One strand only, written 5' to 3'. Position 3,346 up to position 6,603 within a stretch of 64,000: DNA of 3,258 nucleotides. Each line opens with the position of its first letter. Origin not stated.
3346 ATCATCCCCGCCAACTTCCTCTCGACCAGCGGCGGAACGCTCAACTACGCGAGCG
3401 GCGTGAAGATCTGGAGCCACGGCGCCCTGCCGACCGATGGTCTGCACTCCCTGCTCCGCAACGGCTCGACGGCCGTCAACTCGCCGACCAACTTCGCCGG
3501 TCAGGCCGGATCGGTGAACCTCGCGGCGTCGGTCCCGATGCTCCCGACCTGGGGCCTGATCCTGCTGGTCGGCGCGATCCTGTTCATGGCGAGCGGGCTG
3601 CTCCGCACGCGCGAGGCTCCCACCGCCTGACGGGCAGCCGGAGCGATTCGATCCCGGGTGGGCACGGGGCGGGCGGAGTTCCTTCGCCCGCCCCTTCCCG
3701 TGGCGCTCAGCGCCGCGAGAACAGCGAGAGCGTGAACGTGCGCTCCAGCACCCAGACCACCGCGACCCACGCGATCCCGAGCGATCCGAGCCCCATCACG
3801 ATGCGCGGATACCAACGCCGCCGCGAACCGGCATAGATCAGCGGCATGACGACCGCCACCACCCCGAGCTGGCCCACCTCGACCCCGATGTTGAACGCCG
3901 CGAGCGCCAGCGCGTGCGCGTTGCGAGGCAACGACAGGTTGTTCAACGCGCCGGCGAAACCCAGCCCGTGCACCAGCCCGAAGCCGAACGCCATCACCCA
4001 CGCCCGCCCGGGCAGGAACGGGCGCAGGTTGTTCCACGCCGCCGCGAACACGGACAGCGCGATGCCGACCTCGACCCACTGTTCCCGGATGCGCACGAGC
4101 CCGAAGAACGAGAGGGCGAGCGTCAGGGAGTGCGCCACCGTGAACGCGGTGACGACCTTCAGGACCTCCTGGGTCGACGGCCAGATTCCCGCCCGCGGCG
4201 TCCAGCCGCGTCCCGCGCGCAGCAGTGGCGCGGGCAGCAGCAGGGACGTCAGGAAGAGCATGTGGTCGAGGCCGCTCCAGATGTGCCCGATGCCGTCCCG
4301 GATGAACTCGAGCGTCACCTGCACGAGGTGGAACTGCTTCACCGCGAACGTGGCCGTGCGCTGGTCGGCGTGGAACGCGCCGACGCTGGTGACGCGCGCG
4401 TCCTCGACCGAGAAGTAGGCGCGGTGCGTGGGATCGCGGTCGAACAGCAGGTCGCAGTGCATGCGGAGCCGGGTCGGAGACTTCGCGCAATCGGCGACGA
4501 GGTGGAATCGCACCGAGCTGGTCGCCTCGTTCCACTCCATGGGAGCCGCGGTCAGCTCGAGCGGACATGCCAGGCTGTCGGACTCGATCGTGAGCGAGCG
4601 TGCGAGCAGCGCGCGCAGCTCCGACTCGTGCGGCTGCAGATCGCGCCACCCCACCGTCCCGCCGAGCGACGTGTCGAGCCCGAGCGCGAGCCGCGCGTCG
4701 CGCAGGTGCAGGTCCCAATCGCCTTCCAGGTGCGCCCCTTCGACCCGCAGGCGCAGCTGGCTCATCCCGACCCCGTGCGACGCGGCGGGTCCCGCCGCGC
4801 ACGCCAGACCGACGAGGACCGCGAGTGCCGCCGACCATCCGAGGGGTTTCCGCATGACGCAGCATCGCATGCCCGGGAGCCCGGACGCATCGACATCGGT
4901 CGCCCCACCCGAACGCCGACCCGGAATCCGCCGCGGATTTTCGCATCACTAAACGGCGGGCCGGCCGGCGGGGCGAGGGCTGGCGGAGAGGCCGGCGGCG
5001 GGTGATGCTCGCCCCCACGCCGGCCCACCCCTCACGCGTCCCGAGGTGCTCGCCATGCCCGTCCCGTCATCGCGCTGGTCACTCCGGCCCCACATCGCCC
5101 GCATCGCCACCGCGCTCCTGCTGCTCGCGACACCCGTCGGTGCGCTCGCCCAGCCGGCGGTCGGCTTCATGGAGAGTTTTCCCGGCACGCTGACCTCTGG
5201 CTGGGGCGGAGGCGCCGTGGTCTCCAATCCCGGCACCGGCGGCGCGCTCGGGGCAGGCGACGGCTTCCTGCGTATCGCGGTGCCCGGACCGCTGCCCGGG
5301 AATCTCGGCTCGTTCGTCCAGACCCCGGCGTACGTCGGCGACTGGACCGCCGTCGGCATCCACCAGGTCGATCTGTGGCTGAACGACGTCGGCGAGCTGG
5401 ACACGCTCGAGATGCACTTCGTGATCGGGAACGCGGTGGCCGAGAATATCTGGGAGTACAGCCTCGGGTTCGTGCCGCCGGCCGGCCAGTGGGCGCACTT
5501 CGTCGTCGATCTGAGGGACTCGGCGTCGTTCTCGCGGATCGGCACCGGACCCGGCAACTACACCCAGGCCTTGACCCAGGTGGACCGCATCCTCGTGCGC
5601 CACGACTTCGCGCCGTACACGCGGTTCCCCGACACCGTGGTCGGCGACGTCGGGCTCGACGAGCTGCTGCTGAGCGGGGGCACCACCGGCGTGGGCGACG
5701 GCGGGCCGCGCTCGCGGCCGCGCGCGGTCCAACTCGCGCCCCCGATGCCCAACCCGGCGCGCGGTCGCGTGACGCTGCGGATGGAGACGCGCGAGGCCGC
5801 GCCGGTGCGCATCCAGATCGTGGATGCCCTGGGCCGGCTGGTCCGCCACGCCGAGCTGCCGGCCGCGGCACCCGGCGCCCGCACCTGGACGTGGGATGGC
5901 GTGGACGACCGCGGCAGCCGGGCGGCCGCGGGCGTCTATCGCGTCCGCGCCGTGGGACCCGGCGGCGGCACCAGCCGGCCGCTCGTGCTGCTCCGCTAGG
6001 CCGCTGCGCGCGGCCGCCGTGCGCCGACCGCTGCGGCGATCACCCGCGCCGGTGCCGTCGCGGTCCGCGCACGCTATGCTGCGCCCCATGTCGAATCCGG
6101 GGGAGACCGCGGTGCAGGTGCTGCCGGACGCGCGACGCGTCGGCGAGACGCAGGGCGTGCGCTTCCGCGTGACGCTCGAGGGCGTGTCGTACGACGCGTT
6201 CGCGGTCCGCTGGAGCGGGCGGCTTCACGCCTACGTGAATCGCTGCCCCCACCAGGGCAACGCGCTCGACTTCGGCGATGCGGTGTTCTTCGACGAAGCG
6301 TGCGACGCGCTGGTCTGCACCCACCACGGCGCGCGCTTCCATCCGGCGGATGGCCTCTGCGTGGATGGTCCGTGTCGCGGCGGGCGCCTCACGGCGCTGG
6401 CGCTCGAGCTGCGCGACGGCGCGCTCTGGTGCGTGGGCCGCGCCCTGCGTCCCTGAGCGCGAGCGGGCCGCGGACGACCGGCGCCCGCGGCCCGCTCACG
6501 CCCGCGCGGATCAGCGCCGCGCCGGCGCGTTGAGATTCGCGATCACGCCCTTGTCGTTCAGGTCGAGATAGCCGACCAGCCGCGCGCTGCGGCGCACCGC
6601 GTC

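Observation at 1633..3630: Minimal exosortase-family gene paired with a secreted protein carrying a non-canonical VPxxP-TM-Arg C-terminal sorting tail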

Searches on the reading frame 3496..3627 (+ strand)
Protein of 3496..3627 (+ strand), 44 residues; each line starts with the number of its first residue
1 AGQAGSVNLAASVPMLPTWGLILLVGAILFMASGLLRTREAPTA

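Call 9: search_protein_families(library=ncbifam, proteins=[window:3496-3627:+], max_evalue=10)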
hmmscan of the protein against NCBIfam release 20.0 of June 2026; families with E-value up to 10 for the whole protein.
seq(44 aa): 2 families
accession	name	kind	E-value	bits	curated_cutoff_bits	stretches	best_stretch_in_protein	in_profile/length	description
NF033207.2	midcut_by_XrtH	subfamily_domain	9.3e-05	22.5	45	1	9-40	33-64/175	midcut-by-XrtH protein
TIGR04174.1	IPTL_CTERM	subfamily_domain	0.0072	16.6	20.5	1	13-39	1-27/27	IPTL-CTERM sorting domain-containing protein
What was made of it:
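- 3532..3630 (+): IPTL-CTERM-like sorting signal: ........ (nt 3532-3555), a TM helix running to about nt 3603, RTR (nt 3604-3612), then a short tail and the stop codon. IPTL_CTERM 16.6 bits (cut-off 20.5) and midcut_by_XrtH 22.5 bits (call 9).
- On Exosortase H (TIGR04177): The window tail scores 16.6 bits (call 9).
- It matches only the IPTL_CTERM and midcut_by_XrtH models (call 9).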

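Call 32: search_protein_families(library=ncbifam, alignment_id=A2, max_evalue=10)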
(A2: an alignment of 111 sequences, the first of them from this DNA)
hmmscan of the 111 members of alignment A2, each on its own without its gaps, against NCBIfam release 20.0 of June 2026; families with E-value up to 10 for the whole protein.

A. member 1, seq(44 aa): 2 families
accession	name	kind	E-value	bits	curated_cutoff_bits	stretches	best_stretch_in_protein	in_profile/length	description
NF033207.2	midcut_by_XrtH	subfamily_domain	9.3e-05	22.5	45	1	9-40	33-64/175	midcut-by-XrtH protein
TIGR04174.1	IPTL_CTERM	subfamily_domain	0.0072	16.6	20.5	1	13-39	1-27/27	IPTL-CTERM sorting domain-containing protein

B. families by the number of members that match (of 111 scanned): 28 families (the first 25 are shown)
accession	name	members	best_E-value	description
NF033207.2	midcut_by_XrtH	109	2.1e-07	midcut-by-XrtH protein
TIGR04174.1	IPTL_CTERM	69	2.3e-08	IPTL-CTERM sorting domain-containing protein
TIGR01167.1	LPXTG_anchor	64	0.0056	LPXTG cell wall anchor domain-containing protein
TIGR03867.1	MprA_tail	41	8.4e-05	MprA protease, GlyGly-CTERM protein-sorting domain-containing form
TIGR04513.1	VPAMP_CTERM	20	0.0014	VPAMP-CTERM sorting domain-containing protein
TIGR03901.2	MYXO-CTERM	18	0.00064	MYXO-CTERM sorting domain-containing protein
TIGR03382.1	GC_trans_RRR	11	2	MYXO-CTERM sorting domain-containing protein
NF002596.0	PRK02251.2-2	8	0.0053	cell division protein CrgA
TIGR04161.1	VPEID-CTERM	8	0.0074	VPEID-CTERM sorting domain-containing protein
NF058582.1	Microco_LAVTG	7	0.016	LAVTG motif-containing sortase-dependent surface protein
NF051874.1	PVV_CTERM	4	0.042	PVV-CTERM domain-containing choice-of-anchor G protein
TIGR02595.1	PEP_CTERM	3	2.3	PEP-CTERM sorting domain-containing protein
TIGR04126.1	PGF_CTERM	3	7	PGF-CTERM sorting domain-containing protein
NF010230.0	PRK13682.1-5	2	0.021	hypothetical protein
NF005733.0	PRK07558.1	2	0.023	F0F1 ATP synthase subunit C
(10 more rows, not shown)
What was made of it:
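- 3532..3630 (+): Family-wide model hits in call 32.
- On Exosortase H (TIGR04177): 69 of 111 ortholog tails hit the model at E up to 10, best E 2.3e-8 (call 32).
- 109 and 69 of 111 ortholog tails hit those two models, with best E-values of 2.1e-7 and 2.3e-8 (call 32). Some ortholog tails reach E 2.3e-8 on IPTL_CTERM (call 32).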

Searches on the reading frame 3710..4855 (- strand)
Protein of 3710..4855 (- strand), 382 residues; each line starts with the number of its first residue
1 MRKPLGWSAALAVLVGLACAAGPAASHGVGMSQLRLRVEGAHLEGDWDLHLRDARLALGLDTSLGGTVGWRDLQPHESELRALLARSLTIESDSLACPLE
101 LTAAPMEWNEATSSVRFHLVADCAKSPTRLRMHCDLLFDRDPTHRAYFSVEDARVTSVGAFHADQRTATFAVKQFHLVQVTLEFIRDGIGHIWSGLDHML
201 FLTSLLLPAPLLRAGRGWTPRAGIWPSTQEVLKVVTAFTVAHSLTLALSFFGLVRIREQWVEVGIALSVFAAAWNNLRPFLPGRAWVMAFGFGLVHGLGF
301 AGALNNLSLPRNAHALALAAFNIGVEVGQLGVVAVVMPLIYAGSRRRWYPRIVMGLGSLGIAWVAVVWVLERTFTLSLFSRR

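Call 80: search_protein_families(library=pfam, proteins=[window:3710-4855:-], max_evalue=0.01)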
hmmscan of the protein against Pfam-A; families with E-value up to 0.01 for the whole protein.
window:3710-4855:- (382 aa): 1 family
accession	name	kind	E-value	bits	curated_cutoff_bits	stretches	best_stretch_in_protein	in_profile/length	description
PF13795.12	HupE_UreJ_2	-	1e-44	152.4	24.5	1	184-342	1-151/156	HupE / UreJ protein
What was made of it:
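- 3707..4855 (-): HupE_UreJ_2 membrane protein of 382 aa, convergent with the cargo gene. It is the cargo's invariant neighbour. PF13795 scores 152.4 bits (cut-off 24.5) (call 80).
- On HupE/UreJ family 2 (PF13795), for the neighbour at 3707..4855: 152.4 bits against 24.5 (call 80).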

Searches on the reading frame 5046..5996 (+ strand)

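Call 80: search_protein_families(library=pfam, proteins=[window:5046-5996:+], max_evalue=0.01)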
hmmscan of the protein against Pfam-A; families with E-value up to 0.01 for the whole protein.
window:5046-5996:+ (317 aa): 2 families
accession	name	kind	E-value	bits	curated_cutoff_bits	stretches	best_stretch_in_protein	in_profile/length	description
PF13860.13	FlgD_ig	-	6.5e-12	45.7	27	1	241-303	11-74/79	FlgD Ig-like domain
PF18962.6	Por_Secre_tail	-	0.00092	19.9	27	1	235-267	3-35/75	Secretion system C-terminal sorting domain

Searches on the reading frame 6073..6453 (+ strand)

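Call 80: search_protein_families(library=pfam, proteins=[window:6073-6453:+], max_evalue=0.01)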
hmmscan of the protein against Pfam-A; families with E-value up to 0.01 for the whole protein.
window:6073-6453:+ (127 aa): 1 family
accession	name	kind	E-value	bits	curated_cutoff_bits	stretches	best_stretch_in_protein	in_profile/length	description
PF00355.32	Rieske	-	2.2e-09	37.6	20.3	1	32-102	18-81/88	Rieske [2Fe-2S] domain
